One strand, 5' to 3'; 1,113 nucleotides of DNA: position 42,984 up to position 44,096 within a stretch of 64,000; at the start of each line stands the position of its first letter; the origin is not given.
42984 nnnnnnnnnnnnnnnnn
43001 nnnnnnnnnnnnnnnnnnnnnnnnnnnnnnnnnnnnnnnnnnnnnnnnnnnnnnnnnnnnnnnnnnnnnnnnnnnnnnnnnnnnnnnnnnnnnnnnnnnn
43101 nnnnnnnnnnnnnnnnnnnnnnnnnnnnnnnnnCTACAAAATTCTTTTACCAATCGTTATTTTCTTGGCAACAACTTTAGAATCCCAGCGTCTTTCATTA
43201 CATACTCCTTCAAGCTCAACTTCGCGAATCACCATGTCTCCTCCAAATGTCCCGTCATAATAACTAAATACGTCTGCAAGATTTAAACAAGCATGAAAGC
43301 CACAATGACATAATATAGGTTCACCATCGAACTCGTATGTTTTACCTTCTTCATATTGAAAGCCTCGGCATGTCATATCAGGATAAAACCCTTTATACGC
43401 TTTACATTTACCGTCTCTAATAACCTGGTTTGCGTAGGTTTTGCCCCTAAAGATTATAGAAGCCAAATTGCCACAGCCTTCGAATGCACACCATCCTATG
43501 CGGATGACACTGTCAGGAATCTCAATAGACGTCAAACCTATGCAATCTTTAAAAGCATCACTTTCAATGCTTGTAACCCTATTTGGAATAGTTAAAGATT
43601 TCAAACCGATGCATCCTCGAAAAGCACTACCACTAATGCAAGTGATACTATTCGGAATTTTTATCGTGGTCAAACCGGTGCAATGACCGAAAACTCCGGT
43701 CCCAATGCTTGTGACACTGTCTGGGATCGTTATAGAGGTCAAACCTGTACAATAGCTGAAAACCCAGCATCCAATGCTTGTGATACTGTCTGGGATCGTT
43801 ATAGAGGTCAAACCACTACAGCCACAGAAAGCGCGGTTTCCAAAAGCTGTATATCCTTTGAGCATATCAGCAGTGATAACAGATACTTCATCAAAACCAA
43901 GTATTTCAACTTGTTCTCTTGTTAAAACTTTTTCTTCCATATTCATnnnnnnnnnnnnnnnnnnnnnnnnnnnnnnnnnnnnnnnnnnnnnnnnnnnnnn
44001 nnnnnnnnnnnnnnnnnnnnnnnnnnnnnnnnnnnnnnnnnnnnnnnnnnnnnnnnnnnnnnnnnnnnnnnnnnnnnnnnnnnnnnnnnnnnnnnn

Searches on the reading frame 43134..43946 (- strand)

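Call 8: search_protein_families(library=pfam, proteins=[window:43134-43946:-], max_evalue=0.01)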
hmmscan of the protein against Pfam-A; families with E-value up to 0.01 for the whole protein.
window:43134-43946:- (270 aa): 3 families
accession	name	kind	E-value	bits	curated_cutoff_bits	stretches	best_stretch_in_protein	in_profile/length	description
PF13306.12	LRR_5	-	1e-47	161.6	27.7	2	22-135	12-123/127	BspA type Leucine rich repeat region (6 copies)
PF24703.2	DUF7666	-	8e-26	90.8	27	1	182-269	2-87/95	Domain of unknown function (DUF7666)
PF13855.12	LRR_8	-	2e-06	27.9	27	0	78-120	13-56/61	Leucine rich repeat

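Call 10: search_protein_families(library=phrogs, proteins=[window:43134-43946:-], max_evalue=0.01)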
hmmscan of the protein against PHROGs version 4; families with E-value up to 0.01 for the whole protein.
window:43134-43946:- (270 aa): 5 families
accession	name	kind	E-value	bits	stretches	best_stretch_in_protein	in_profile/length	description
phrog_35892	-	unknown function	4.4e-29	101.8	2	31-127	84-182/1181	-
phrog_4433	-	unknown function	5.7e-22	79.5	1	180-269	12-99/312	-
phrog_18805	-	unknown function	6.4e-20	72.4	1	28-176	263-415/457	-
phrog_14105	-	unknown function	1.3e-15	58.4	1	181-269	10-94/297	-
phrog_9215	-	unknown function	1.7e-08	35.5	1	182-232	67-121/268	-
